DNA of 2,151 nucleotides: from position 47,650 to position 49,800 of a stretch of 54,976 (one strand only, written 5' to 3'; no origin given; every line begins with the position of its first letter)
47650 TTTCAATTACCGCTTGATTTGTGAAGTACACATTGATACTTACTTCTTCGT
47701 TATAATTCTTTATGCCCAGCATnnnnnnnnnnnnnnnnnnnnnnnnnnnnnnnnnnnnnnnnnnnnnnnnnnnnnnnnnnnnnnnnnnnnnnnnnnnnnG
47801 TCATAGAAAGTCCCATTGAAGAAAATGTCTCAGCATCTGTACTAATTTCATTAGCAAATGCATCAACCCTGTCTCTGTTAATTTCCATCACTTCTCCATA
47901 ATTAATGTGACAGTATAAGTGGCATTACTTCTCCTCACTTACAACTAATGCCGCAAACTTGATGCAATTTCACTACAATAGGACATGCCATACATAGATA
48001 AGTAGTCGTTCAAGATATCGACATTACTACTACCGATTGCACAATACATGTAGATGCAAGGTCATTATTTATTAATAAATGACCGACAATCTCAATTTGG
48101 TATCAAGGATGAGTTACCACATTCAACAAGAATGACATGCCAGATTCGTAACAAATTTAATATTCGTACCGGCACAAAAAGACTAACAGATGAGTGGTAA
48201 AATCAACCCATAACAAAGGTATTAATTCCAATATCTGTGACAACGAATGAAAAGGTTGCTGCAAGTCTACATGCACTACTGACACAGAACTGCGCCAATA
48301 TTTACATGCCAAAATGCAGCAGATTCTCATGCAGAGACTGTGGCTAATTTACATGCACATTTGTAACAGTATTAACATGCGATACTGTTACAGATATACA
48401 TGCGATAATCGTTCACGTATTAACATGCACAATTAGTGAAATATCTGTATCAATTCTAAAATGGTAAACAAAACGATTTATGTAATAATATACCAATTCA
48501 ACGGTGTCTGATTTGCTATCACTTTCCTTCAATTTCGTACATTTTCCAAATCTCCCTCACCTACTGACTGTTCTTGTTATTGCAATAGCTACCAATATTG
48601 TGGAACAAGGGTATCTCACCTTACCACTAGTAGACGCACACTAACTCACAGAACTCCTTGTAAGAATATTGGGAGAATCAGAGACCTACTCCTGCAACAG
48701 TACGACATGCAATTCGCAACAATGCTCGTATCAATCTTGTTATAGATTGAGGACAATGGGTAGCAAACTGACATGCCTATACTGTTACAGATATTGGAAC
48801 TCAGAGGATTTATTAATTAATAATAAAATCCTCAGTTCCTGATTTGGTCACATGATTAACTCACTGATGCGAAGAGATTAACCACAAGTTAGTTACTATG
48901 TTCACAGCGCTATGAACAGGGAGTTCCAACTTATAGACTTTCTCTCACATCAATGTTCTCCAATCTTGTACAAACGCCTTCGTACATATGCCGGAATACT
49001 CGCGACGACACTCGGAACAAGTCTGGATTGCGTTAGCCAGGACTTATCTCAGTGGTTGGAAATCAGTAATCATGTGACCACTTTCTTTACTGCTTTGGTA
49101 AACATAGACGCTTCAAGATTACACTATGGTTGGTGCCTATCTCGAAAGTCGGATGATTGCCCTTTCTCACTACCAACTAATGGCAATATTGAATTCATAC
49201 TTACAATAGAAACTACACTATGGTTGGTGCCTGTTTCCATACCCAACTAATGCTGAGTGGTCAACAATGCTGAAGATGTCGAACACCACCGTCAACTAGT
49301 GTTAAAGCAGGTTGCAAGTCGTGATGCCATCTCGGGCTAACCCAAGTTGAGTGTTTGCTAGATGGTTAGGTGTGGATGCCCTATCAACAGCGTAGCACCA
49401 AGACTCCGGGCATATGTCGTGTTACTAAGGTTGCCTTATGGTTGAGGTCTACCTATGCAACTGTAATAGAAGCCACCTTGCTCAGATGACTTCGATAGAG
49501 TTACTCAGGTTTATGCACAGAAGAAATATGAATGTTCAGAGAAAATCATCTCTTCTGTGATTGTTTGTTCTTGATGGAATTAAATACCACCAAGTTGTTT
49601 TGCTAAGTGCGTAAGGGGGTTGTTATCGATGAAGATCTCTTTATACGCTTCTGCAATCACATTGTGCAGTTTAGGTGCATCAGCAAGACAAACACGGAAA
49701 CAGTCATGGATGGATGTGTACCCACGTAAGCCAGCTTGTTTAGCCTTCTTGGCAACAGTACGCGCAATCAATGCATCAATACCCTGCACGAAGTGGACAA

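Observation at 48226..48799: Dense one-orientation ACATGC array with embedded palindromes in ORF-free DNA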

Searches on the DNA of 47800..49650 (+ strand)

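Call 6: search_dna_similar(query=window:47800-49600:+, collection=phages, mode=distant, max_rows=30)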
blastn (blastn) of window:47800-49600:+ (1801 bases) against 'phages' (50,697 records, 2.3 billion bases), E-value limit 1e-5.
No match.
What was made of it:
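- Tried and rejected: Nucleotide search of the tract against phage records: no match (call 6).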

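Call 69: search_rna_families(source=window, start=47800, end=49650, threshold=evalue, max_evalue=1)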
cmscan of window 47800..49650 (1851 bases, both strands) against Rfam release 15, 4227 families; matches with E-value up to 1: 1.
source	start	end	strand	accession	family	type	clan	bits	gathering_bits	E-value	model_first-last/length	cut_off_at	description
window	48795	48842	+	RF03904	MIR7991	Gene; miRNA;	-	22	58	0.15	1-47/47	no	MIR7991 microRNA precursor family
